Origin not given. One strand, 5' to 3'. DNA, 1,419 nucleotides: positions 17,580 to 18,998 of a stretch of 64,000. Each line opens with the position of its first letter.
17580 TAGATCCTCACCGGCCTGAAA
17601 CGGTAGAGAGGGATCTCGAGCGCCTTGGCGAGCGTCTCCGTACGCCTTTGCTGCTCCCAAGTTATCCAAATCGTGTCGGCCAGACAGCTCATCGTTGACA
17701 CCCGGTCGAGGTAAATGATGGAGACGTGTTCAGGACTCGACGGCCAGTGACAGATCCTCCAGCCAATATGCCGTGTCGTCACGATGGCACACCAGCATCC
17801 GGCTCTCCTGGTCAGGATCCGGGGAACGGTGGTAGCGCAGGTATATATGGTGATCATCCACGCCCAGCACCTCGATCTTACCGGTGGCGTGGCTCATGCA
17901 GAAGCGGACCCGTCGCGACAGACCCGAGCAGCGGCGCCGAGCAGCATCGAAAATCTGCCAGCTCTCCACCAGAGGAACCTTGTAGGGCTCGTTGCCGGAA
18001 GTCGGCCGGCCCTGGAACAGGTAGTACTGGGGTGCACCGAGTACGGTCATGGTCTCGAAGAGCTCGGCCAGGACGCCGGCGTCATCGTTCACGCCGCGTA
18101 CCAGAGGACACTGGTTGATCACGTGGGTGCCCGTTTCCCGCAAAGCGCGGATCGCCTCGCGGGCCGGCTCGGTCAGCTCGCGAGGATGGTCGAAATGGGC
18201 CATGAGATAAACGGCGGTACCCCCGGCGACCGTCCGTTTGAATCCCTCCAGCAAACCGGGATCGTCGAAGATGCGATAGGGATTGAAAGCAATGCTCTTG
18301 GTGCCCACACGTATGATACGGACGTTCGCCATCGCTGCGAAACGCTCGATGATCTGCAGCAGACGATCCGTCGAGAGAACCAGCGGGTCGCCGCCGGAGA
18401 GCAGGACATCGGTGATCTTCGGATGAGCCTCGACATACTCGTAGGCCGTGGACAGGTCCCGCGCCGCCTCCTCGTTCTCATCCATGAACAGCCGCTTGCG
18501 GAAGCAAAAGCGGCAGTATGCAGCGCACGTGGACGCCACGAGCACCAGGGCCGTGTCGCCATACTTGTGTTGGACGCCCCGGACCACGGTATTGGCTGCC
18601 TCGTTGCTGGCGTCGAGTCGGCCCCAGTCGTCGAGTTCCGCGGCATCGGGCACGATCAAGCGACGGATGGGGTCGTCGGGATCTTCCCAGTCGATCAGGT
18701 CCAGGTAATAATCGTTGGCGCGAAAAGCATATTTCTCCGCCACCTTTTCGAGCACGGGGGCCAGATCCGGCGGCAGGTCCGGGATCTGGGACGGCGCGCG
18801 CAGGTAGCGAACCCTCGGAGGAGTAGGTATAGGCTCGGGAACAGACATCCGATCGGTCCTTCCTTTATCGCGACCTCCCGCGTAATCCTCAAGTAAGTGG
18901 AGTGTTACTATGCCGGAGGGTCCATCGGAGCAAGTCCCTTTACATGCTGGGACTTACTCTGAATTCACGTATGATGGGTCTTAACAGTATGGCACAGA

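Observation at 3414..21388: Polysaccharide locus combining two PaaK/CapK-like adenylating enzymes with a KamA-family aminomutase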

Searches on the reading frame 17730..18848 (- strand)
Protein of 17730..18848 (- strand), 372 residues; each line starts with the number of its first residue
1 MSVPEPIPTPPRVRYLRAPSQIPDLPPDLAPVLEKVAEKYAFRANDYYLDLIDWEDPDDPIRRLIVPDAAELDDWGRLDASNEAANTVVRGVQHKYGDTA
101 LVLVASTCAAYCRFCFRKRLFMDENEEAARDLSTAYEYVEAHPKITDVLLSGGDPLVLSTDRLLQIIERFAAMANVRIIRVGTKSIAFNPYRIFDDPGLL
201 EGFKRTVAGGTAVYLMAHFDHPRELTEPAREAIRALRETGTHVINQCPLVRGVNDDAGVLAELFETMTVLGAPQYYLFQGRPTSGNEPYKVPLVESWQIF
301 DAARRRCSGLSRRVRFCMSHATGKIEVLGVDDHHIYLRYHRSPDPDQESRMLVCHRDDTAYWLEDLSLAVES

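Call 5: search_protein_families(library=pfam, proteins=[window:17730-18848:-])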
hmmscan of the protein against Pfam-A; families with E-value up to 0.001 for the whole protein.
window:17730-18848:- (372 aa): 2 families
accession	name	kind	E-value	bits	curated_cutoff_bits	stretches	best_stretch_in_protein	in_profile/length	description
PF04055.27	Radical_SAM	-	3.9e-07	30.8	29.5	1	105-256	4-157/166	Radical SAM superfamily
PF13353.11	Fer4_12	-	9.4e-06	26.4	22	1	101-173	8-80/137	4Fe-4S single cluster domain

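Call 6: search_protein_families(library=ncbifam, proteins=[window:17730-18848:-], max_evalue=0.01)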
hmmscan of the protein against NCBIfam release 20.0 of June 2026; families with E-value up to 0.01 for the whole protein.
window:17730-18848:- (372 aa): 15 families
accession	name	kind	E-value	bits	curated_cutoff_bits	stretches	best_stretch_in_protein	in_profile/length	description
TIGR03822.1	AblA_like_2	hypoth_equivalog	2.7e-62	210.7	396.25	1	28-312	16-299/321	lysine-2,3-aminomutase-like protein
TIGR00238.1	TIGR00238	subfamily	2.2e-55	187.9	199.2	1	36-310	49-320/331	KamA family radical SAM protein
TIGR04368.1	Glu_2_3_NH3_mut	equivalog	3.8e-52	177.2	650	1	30-311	83-360/404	glutamate 2,3-aminomutase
TIGR03820.1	lys_2_3_AblA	equivalog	4.5e-52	177.2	525.4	1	33-312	40-317/417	lysine 2,3-aminomutase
TIGR03821.1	EFP_modif_epmB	equivalog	1.6e-49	168.7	369.3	1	25-309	21-302/321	EF-P beta-lysylation protein EpmB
TIGR04468.1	arg_2_3_am_muta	equivalog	9.7e-49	166.2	600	1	33-327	33-327/351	arginine 2,3-aminomutase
NF045646.2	rSAM_Se_TrsS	equivalog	5.3e-07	28.5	490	1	99-256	87-242/441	radical SAM (seleno)protein TrsS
TIGR03977.1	rSAM_pair_HxsC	equivalog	0.00018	20.5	267.9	1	92-188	19-111/292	His-Xaa-Ser system radical SAM maturase HxsC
TIGR02491.1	NrdG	equivalog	0.00043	20.2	126.1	1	101-174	18-94/154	anaerobic ribonucleoside-triphosphate reductase activating protein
TIGR02495.1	NrdG2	equivalog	0.0011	18.3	131.15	1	97-173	15-89/193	anaerobic ribonucleoside-triphosphate reductase activating protein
TIGR04054.1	rSAM_NirJ1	equivalog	0.0017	17.1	650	1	82-178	20-113/387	putative heme d1 biosynthesis radical SAM protein NirJ1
NF038283.1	viperin_w_prok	equivalog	0.0045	16.2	180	1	105-169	9-78/281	viperin family antiviral radical SAM protein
TIGR04317.1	W_rSAM_matur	equivalog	0.0068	15.6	380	1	102-171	8-76/349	tungsten cofactor oxidoreductase radical SAM maturase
NF041707.1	rSAM_YhhB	equivalog_domain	0.0073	15.3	445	0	98-173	2-86/369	cyclophane-forming radical SAM/SPASM peptide maturase YhhB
TIGR03963.1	rSAM_QueE_Clost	equivalog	0.009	15.7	260.1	0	90-178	11-96/219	putative 7-carboxy-7-deazaguanine synthase QueE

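Call 7: search_protein_families(library=pfam, proteins=[window:17730-18848:-], max_evalue=10)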
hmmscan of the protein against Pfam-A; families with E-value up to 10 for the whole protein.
window:17730-18848:- (372 aa): 4 families
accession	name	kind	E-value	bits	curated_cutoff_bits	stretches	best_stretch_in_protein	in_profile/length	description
PF04055.27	Radical_SAM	-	3.9e-07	30.8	29.5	1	105-256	4-157/166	Radical SAM superfamily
PF13353.11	Fer4_12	-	9.4e-06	26.4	22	1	101-173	8-80/137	4Fe-4S single cluster domain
PF19999.4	fvmX3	-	0.13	12.8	27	1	313-337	4-28/85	FtsH ternary system domain X3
PF04389.22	Peptidase_M28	-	0.13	12.4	21.3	1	211-272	13-49/193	Peptidase family M28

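Call 13: search_solved_structures(query=window:17730-18848:-, show_alignments=3)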
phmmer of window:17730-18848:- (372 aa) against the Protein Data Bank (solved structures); distinct sequences matched with E-value up to 0.001: 1.
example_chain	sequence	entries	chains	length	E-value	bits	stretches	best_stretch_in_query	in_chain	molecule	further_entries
2a5h_A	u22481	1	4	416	1.1e-43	153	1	43-310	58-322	L-lysine 2,3-aminomutase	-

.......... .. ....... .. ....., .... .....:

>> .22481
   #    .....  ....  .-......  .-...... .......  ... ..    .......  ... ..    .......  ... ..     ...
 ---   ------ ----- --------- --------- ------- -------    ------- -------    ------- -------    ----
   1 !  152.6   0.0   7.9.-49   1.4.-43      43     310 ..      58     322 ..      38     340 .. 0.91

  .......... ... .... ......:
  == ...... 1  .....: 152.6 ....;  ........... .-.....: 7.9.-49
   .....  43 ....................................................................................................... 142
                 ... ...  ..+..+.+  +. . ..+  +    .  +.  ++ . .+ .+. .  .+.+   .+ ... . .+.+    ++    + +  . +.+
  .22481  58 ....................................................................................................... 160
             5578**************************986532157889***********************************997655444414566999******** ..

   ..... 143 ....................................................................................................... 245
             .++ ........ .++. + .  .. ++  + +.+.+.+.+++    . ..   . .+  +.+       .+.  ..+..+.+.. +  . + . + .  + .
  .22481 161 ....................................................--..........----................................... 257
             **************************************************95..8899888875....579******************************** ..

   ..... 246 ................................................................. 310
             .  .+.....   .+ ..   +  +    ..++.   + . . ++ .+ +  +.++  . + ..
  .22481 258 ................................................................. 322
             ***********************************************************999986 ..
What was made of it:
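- Checked: It matches lysine 2,3-aminomutase 2A5H at E 1e-43 (call 13).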

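Call 15: find_homologous_proteins(query=window:17730-18845:-, max_evalue=1e-20)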
Query window:17730-18845:- (371 aa): 7982 proteins with E <= 1e-20 among 8000 candidates; the best 120 are listed.
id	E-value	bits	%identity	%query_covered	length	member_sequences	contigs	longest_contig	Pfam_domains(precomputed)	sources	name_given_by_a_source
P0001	8.1e-253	856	100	100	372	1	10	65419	PF04055.28,PF13353.12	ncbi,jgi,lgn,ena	-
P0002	1.8e-178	611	72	98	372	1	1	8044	PF04055.28,PF13353.12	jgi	jgi:KamA family protein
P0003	6.4e-176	603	72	98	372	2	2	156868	PF04055.28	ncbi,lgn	-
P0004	1.8e-173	595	71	98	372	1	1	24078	PF04055.28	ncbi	-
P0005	3.5e-172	591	70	96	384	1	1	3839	PF04055.28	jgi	jgi:lysine 2,3-aminomutase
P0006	3.8e-171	587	67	100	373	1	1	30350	PF04055.28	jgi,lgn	-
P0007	2.1e-170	585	69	96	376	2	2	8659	PF04055.28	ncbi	-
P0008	3.4e-170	584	69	99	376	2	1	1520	PF04055.28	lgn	-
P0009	1.9e-169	582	67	99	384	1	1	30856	PF04055.28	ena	-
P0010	2.2e-169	581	68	97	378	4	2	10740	PF04055.28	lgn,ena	-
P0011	3.1e-169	581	69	95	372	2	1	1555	-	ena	-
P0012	7.0e-169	580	68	98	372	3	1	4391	PF04055.28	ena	-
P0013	1.1e-168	579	71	95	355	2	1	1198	PF04055.28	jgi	jgi:KamA family protein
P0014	4.8e-168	577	67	99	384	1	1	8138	PF04055.28,PF13353.12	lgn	-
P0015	8.0e-168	576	68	98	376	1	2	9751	PF04055.28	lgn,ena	-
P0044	7.8e-157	540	62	97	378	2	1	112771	PF04055.28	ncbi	ncbi:MAG: KamA family radical SAM protein [Candidatus Eisenbacteria bacterium]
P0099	4.6e-145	501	58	98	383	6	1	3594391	PF04055.28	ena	-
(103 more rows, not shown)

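Call 16: find_encoding_contigs(protein=P0001, flank=10000, max_places=3)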
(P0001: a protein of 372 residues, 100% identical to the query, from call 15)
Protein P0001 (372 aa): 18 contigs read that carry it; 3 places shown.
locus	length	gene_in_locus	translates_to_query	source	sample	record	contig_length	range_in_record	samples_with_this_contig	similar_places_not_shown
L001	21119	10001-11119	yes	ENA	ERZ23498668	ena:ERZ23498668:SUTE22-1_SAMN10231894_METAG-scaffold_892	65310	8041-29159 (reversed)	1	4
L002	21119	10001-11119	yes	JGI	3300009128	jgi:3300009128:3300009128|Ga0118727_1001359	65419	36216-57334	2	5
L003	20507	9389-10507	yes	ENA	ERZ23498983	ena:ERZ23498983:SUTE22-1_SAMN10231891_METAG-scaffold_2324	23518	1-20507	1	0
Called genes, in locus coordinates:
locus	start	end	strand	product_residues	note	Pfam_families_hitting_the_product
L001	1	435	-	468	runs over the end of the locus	PF01554:MatE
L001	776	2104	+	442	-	PF00275:EPSP_synthase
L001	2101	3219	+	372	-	PF01264:Chorismate_synt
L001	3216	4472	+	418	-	PF00579:tRNA-synt_1b, PF22421:SYY_C-terminal, PF01479:S4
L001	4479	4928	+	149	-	-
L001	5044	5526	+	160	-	-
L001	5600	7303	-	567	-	PF04234:CopC (faint), PF13205:Big_5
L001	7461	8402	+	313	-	-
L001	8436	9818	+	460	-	PF04932:Wzy_C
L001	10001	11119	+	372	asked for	PF04055:Radical_SAM (weak), PF13353:Fer4_12 (weak)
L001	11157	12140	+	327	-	PF13579:Glyco_trans_4_4 (weak), PF00534:Glycos_transf_1, PF13692:Glyco_trans_1_4, PF13524:Glyco_trans_1_2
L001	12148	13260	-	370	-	-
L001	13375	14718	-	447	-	PF27533:CapK_C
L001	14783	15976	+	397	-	PF13439:Glyco_transf_4, PF13579:Glyco_trans_4_4 (weak), PF20706:GT4-conflict, PF00534:Glycos_transf_1, PF13692:Glyco_trans_1_4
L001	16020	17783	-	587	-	PF08241:Methyltransf_11 (weak), PF13649:Methyltransf_25 (weak)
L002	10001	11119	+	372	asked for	PF04055:Radical_SAM (weak), PF13353:Fer4_12 (weak)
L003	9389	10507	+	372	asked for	PF04055:Radical_SAM (weak), PF13353:Fer4_12 (weak)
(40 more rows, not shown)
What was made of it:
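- Checked: Gene starts refined from the public gene calls (call 16): GT4a 6859-7956, GT2b 8129-9013, FlgD_ig protein 9108-10481, GT4c 16709-17692, unknown 15589-16701, unknown 20447-21388.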

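Call 17: find_encoding_contigs(protein=P0044, flank=10000, max_places=2)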
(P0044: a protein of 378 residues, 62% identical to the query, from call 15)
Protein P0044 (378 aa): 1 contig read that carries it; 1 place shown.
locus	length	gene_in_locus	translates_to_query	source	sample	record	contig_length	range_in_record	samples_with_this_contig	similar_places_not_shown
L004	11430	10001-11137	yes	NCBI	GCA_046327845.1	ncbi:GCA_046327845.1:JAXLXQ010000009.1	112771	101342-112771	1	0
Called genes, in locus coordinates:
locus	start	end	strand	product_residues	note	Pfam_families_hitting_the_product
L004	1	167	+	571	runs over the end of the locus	-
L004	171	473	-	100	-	PF22778:VCPO_2nd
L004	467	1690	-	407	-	PF21167:DUF6851, PF22778:VCPO_2nd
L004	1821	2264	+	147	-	-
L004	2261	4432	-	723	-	PF00890:FAD_binding_2 (weak), PF07992:Pyr_redox_2, PF13738:Pyr_redox_3, PF00070:Pyr_redox, PF12801:Fer4_5 (weak), PF12838:Fer4_7 (weak), PF13187:Fer4_9 (weak), PF13237:Fer4_10, +10 more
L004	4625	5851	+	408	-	PF00149:Metallophos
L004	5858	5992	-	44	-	-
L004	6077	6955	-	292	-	PF13489:Methyltransf_23 (weak), PF03848:TehB (weak), PF08241:Methyltransf_11 (weak), PF08242:Methyltransf_12 (weak), PF13649:Methyltransf_25, PF13847:Methyltransf_31 (weak)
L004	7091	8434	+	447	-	-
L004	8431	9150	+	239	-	-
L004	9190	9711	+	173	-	PF09990:DUF2231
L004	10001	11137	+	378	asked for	PF04055:Radical_SAM (weak)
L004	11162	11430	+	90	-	PF01019:G_glu_transpept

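Call 18: find_encoding_contigs(protein=P0099, flank=10000, max_places=2)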
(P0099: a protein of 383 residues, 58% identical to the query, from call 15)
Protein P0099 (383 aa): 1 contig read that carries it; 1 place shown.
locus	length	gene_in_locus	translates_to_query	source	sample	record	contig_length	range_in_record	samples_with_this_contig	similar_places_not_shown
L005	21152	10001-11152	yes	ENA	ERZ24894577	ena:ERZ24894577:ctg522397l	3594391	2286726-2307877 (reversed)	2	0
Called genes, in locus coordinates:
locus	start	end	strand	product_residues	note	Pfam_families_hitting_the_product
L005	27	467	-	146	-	-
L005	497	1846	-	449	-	PF00355:Rieske, PF00848:Ring_hydroxyl_A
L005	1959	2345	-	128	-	PF01850:PIN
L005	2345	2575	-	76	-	-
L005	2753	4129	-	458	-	PF00753:Lactamase_B, PF14863:Alkyl_sulf_dimr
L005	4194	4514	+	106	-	PF08734:GYD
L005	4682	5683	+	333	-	PF00248:Aldo_ket_red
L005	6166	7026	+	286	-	PF18986:DUF5719 (faint)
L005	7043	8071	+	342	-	PF01063:Aminotran_4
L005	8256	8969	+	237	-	PF19798:Sulfotransfer_5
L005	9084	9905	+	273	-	PF13622:4HBT_3, PF20789:4HBT_3C, PF02551:Acyl_CoA_thio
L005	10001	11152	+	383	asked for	PF04055:Radical_SAM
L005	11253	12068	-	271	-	PF03872:RseA_N, PF02592:Vut_1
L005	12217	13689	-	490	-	PF00282:Pyridoxal_deC, PF01212:Beta_elim_lyase (weak)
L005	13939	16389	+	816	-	PF07715:Plug, PF00593:TonB_dep_Rec_b-barrel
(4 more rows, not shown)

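Call 20: find_related_loci(query=A1, collection=genome_contigs, flank=10000)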
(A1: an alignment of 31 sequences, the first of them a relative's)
Query A1 (372 aa) in genome_contigs; peptide patterns used: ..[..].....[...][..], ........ (x = any residue, [..] = any of these).
600 stretches matched a pattern (row limit reached: there are more); 590 encode a relative of the query (tblastn E <= 1e-3); the best 80 are kept; 80 distinct loci.
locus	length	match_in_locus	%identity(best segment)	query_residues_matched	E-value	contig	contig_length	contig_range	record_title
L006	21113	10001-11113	71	1-369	1e-169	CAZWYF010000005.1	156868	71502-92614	MAG TPA_asm: uncultured Fibrobacteraceae bacterium isolate SRP332253_co1_58 genome assembly, contig: NODE_58_length_1568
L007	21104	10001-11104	65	1-368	2e-162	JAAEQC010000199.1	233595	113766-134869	MAG: bacterium isolate Gpa_8 GpaG_CONTIG4848126, whole genome shotgun sequence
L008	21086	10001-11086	62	6-366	3e-158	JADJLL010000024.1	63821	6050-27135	MAG: Candidatus Eisenbacteria bacterium isolate EsbW_18-Q3-R4-48_BAT3C.113 tig00021724-10-638320, whole genome shotgun s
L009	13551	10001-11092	61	4-367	2e-157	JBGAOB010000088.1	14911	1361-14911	MAG: Candidatus Eisenbacteria bacterium isolate MAG_AAO_H10.41 AAOH10-41_opera_contig_11116, whole genome shotgun sequen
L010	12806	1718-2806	58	5-367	2e-148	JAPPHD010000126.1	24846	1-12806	MAG: Gammaproteobacteria bacterium isolate RHO1_bin_72 NODE_3381_length_24846_cov_10.720826, whole genome shotgun sequen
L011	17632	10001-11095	57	8-372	3e-145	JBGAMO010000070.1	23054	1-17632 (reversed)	MAG: Phycisphaerales bacterium isolate MAG_AAO_H125.45 AAOH125-45_opera_contig_4275, whole genome shotgun sequence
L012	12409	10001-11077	56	9-367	5e-144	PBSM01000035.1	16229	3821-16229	MAG: Planctomycetaceae bacterium isolate NP86 MHASMcontig_572408, whole genome shotgun sequence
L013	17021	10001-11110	67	1-368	3e-168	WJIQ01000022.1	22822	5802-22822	MAG: bacterium isolate Bin_270 k141_103695, whole genome shotgun sequence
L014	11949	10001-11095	55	2-366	1e-141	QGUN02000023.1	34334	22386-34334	MAG: Pseudomonadota bacterium isolate ZC4RG40 NODE_851_length_34334_cov_20.745996, whole genome shotgun sequence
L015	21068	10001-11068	56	12-367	2e-141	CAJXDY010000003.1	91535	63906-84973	MAG TPA_asm: uncultured Acidobacteria bacterium isolate ERR599008_bin.42_MetaBAT_v2.12.1_MAG genome assembly, contig: NO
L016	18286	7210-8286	55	8-366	1e-140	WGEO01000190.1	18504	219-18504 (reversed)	MAG: Phycisphaerales bacterium isolate S146_42 k151_6536, whole genome shotgun sequence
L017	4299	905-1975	58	12-368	1e-142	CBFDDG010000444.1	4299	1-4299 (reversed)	MAG TPA_asm: uncultured Phycisphaerae bacterium isolate SRR26215681_binner23_Refined_61 genome assembly, contig: ERZ2507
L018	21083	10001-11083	56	12-372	2e-139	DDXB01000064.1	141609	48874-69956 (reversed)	MAG TPA_asm: Rhodocyclaceae bacterium UBA2271 UBA2271_contig_1499, whole genome shotgun sequence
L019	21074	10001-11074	57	12-366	1e-139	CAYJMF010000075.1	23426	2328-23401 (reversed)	MAG TPA_asm: uncultured Planctomycetota bacterium isolate ERP124720_co1_188 genome assembly, contig: NODE_2840_length_23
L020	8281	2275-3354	56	12-371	2e-139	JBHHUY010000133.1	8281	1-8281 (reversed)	MAG: Phycisphaerae bacterium isolate S.4.sp3_bin.9 NODE_4003_length_8281_cov_5.001216, whole genome shotgun sequence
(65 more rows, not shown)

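Call 36: find_encoding_contigs(protein=P0003, flank=8000, max_places=1)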
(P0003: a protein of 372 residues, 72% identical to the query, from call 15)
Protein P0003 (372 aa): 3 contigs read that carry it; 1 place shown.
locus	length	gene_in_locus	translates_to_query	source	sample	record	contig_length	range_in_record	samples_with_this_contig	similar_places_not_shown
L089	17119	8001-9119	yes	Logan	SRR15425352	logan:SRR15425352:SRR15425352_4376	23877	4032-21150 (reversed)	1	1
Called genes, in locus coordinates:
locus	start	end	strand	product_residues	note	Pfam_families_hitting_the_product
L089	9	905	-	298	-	PF05235:CHAD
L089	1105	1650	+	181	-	-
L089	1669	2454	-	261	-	PF02567:PhzC-PhzF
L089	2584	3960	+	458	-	PF00392:GntR, PF00155:Aminotran_1_2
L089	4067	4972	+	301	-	PF01680:SOR_SNZ, PF05690:ThiG (faint)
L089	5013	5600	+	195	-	PF01174:SNO, PF07685:GATase_3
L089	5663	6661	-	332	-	PF21948:LplA-B_cat, PF03099:BPL_LplA_LipB (faint), PF10437:Lip_prot_lig_C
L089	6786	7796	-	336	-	PF01408:GFO_IDH_MocA, PF22725:GFO_IDH_MocA_C3, PF02894:GFO_IDH_MocA_C (weak)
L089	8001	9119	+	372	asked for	PF04055:Radical_SAM (weak)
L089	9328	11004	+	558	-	PF05157:MshEN, PF00437:T2SSE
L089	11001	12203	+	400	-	PF28597:T2SSF_N (weak), PF00482:T2SSF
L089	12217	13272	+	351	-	PF07963:N_methyl, PF08334:T2SSG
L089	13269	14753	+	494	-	-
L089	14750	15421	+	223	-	-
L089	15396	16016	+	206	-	-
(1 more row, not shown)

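Call 37: find_encoding_contigs(protein=P0004, flank=8000, max_places=1)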
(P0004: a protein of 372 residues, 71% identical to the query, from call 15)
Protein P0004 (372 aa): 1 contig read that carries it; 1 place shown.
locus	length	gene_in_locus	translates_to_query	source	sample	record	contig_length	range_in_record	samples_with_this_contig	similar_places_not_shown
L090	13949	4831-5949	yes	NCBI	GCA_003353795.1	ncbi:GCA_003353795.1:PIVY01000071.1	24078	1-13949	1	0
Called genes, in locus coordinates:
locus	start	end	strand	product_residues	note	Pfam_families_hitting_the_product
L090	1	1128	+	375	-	?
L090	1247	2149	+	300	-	PF01680:SOR_SNZ, PF05690:ThiG (weak)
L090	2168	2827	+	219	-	PF01174:SNO, PF03575:Peptidase_S51 (weak), PF07685:GATase_3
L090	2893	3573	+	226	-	-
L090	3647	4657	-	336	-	PF01408:GFO_IDH_MocA, PF22725:GFO_IDH_MocA_C3, PF02894:GFO_IDH_MocA_C (faint)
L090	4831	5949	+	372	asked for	PF04055:Radical_SAM (weak)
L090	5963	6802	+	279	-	PF03781:FGE-sulfatase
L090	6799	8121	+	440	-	PF00884:Sulfatase, PF01663:Phosphodiest (weak), PF16347:SGSH_C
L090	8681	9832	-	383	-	-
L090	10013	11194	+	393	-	PF01936:NYN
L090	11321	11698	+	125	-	PF01627:Hpt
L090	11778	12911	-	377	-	PF03704:BTAD (faint), PF24575:TPR_Slam (faint), PF07719:TPR_2 (faint), PF13432:TPR_16 (weak), PF13371:TPR_9 (weak), PF13424:TPR_12 (weak), PF13432:TPR_16, PF23914:TPR_CcmH_CycH (weak), +9 more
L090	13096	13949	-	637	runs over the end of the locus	-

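Call 38: find_encoding_contigs(protein=P0006, flank=8000, max_places=1)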
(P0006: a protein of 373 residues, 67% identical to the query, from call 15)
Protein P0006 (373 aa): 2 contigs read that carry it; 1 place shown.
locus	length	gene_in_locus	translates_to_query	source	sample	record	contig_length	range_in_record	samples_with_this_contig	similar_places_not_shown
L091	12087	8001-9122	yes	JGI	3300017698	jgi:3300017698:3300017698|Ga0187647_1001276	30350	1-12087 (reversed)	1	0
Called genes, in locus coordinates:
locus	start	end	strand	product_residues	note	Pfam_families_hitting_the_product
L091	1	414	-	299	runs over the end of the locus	PF05235:CHAD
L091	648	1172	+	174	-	-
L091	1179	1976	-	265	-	PF02567:PhzC-PhzF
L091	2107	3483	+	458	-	PF00392:GntR, PF00155:Aminotran_1_2, PF12897:Asp_aminotransf (faint)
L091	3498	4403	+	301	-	PF01680:SOR_SNZ, PF05690:ThiG (faint)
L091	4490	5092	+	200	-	PF01174:SNO, PF07685:GATase_3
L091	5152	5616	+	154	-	PF08818:DUF1801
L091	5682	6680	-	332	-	PF21948:LplA-B_cat, PF03099:BPL_LplA_LipB (weak), PF10437:Lip_prot_lig_C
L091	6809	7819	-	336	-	PF01408:GFO_IDH_MocA, PF22725:GFO_IDH_MocA_C3, PF02894:GFO_IDH_MocA_C (weak)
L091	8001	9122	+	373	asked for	PF04055:Radical_SAM (weak)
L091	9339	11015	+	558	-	PF05157:MshEN, PF25199:nSTAND_NTPase5 (faint), PF00437:T2SSE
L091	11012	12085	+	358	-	?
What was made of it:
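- The three closest relatives with annotated contexts (66-72% identity) share a different context: pdxS, pdxT and a GFO/IDH/MocA oxidoreductase on one side of the KamA-like gene, and type II secretion or sulfatase genes on the other (calls 36-38).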
